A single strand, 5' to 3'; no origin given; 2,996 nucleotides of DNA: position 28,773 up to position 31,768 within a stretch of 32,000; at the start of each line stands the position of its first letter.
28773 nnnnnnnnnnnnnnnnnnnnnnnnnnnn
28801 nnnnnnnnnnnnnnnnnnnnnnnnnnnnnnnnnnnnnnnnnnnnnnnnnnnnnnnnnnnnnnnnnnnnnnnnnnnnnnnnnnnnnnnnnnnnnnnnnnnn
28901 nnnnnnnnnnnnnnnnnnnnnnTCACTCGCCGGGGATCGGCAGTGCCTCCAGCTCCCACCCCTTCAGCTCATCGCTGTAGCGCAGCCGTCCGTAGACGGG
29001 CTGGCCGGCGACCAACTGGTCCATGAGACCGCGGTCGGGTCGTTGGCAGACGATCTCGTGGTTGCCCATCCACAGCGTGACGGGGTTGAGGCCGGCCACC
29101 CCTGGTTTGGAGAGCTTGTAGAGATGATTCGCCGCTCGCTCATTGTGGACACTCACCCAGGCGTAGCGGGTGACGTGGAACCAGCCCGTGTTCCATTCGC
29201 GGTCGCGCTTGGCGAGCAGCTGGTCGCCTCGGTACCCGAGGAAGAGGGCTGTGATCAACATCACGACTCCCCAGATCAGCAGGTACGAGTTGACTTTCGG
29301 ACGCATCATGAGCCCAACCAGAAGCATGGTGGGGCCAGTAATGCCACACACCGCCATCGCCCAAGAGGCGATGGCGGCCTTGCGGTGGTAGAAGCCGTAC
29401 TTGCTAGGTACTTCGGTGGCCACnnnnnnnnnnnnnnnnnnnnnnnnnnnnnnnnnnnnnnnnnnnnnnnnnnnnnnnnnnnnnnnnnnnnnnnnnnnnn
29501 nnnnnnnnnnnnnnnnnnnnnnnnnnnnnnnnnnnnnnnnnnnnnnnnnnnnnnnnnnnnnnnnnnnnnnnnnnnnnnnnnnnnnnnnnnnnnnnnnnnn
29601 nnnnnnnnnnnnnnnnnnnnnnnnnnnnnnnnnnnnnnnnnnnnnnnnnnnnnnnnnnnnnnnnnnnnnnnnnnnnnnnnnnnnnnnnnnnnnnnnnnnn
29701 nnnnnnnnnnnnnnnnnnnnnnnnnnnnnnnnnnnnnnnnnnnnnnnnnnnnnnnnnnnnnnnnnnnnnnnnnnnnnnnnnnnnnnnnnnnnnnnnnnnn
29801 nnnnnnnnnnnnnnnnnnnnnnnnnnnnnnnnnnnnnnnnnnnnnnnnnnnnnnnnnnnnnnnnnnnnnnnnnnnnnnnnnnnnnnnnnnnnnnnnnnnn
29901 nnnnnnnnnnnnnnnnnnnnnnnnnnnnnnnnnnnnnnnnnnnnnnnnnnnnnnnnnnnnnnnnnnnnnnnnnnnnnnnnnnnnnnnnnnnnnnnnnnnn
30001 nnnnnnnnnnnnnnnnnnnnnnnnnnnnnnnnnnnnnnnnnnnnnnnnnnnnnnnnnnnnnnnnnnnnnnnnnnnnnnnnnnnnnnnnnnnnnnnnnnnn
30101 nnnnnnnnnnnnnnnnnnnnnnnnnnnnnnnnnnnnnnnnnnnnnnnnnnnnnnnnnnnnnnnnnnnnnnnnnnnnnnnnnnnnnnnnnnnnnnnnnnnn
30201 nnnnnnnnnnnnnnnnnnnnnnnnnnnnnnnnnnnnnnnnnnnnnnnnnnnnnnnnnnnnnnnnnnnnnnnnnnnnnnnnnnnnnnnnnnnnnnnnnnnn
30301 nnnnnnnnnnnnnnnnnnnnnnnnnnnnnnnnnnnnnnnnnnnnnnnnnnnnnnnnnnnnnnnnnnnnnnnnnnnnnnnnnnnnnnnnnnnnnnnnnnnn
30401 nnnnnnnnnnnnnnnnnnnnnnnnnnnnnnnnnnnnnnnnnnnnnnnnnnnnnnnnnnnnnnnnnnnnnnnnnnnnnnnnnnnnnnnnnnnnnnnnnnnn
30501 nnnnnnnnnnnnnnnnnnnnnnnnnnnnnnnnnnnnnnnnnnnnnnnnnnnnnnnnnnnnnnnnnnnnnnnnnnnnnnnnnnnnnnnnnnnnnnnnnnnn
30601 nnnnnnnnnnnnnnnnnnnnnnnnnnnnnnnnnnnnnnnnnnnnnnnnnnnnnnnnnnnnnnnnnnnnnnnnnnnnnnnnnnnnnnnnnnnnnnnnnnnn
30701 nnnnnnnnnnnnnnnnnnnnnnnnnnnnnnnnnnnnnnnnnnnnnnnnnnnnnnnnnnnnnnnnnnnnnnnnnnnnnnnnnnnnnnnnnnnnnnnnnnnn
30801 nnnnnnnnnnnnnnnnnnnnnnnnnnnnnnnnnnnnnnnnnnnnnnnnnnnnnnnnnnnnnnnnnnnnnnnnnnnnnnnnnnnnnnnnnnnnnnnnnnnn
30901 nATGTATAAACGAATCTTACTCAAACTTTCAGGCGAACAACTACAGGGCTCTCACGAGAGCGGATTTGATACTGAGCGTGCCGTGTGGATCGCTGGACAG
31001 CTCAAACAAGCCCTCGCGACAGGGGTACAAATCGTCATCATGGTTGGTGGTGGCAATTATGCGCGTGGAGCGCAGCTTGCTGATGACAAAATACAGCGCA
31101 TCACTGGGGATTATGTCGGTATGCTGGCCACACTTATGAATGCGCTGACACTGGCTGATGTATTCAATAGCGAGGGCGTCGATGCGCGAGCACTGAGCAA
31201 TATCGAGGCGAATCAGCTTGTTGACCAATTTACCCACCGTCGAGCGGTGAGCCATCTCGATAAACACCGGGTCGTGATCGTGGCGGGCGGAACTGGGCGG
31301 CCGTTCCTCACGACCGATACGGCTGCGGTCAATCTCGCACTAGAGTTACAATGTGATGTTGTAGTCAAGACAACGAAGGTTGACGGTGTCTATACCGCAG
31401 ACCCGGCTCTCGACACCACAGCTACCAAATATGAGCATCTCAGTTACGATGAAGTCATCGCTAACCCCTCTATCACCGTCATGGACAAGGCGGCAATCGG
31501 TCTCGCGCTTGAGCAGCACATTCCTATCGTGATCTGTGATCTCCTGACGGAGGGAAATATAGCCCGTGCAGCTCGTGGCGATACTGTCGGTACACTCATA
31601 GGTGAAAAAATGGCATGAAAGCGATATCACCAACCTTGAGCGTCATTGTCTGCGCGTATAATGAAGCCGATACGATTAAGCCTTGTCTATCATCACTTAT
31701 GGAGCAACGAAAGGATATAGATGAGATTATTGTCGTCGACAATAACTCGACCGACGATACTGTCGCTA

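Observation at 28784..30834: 2-kb high-GC island encoding an SPFH/band-7 protein and a 2-TM partner, wedged between the xth and pyrH promoters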

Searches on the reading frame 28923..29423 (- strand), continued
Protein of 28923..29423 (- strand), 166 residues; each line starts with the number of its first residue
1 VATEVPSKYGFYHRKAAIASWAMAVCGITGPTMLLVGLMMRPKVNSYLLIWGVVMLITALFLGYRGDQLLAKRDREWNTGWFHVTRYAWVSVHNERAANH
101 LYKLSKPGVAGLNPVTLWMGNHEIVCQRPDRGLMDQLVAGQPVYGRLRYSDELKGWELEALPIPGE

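Call 77: fold_search(model_id=the predicted structure, library=pdb)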
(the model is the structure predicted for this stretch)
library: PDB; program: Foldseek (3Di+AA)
matches with E <= 10: 113; with E <= 0.001: 0
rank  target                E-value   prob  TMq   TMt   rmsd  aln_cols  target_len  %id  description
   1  9div_A                1.1e+00  0.30  0.27  0.32   8.3       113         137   12  The crystal structure of de novo designed ChuA binding protein C8 (released 2025-05-21)
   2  9div_E                1.8e+00  0.18  0.26  0.31   8.8       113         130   12  The crystal structure of de novo designed ChuA binding protein C8 (released 2025-05-21)
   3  4av8                  1.9e+00  0.15  0.11  0.06   2.0        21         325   24  Kluyveromyces lactis Hsv2 complete loop 6CD (released 2012-06-13)
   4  9div_C                2.0e+00  0.30  0.26  0.29   5.7        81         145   14  The crystal structure of de novo designed ChuA binding protein C8 (released 2025-05-21)
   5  9b0x_1                2.6e+00  0.21  0.24  0.41   4.7        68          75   18  Artemia franciscana ATP synthase state 2 (composite structure), pH 7.0 (released 2025-03-26)
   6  4v16                  2.6e+00  0.14  0.12  0.07   1.9        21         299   24  KlHsv2 with loop 6CD replaced by a Gly-Ser linker (released 2015-04-01)
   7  5hzk_B                2.7e+00  0.03  0.21  0.12  13.3       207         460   13  Crystal structure of photoinhibitable Intersectin1 containing wildtype LOV2 domain in complex with Cdc42 (released 2016-12-21)
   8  3vu4_B                2.9e+00  0.14  0.12  0.07   1.6        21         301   14  Crystal structure of Kluyvelomyces marxianus Hsv2 (released 2012-07-04)
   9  1z0p                  3.1e+00  0.35  0.27  0.53   2.9        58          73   14  Crystal structure of the Protein of Unknown Function SPY1572 from Streptococcus pyogenes (released 2005-04-19)
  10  6j54_K                3.1e+00  0.20  0.23  0.44   5.0        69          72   16  Cryo-EM structure of the mammalian E-state ATP synthase FO section (released 2019-06-26)
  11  9div_B                3.3e+00  0.21  0.27  0.32   5.5        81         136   14  The crystal structure of de novo designed ChuA binding protein C8 (released 2025-05-21)
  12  9m05_E                3.3e+00  0.16  0.27  0.23   7.9       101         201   15  Cryo-EM structure of dVGAC complexed with iodide (released 2025-10-29)
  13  4av9                  3.3e+00  0.12  0.11  0.06   2.0        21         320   24  Kluyveromyces lactis Hsv2 (released 2012-06-13)
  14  5ham_A                3.3e+00  0.06  0.20  0.13  16.1       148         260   11  Structure of Rickettsia bellii effector protein RickCE (released 2016-07-27)
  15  7x7q_A                3.5e+00  0.05  0.17  0.15   4.6        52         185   13  CryoEM structure of RuvA-RuvB-Holliday junction complex (released 2023-03-15)
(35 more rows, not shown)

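Call 86: find_encoding_contigs(protein=P0121, flank=3000, max_places=3)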
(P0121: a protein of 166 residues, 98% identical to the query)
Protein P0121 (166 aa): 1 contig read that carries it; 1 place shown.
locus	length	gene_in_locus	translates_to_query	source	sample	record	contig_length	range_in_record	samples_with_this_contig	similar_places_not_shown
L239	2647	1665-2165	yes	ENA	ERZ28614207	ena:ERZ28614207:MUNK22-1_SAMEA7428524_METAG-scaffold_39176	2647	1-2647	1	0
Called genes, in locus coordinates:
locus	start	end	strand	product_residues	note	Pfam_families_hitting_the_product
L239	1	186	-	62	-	?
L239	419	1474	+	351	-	PF01145:Band_7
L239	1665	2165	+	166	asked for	-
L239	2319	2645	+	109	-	?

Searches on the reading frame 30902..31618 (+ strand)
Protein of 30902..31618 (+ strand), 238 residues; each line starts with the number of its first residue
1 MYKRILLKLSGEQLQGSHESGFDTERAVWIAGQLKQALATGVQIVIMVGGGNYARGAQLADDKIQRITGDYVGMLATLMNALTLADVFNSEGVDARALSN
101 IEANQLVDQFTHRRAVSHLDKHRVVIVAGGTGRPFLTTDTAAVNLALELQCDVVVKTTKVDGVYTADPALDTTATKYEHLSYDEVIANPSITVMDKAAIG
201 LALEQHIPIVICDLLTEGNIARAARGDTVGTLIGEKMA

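Call 5: search_protein_families(library=pfam, proteins=[window:30902-31618:+], max_evalue=0.1)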
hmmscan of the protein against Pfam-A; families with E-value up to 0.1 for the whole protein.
window:30902-31618:+ (238 aa): 1 family
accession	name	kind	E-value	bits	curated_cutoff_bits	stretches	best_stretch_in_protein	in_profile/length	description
PF00696.33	AA_kinase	-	7.3e-29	101.6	24.9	1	3-213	1-234/234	Amino acid kinase family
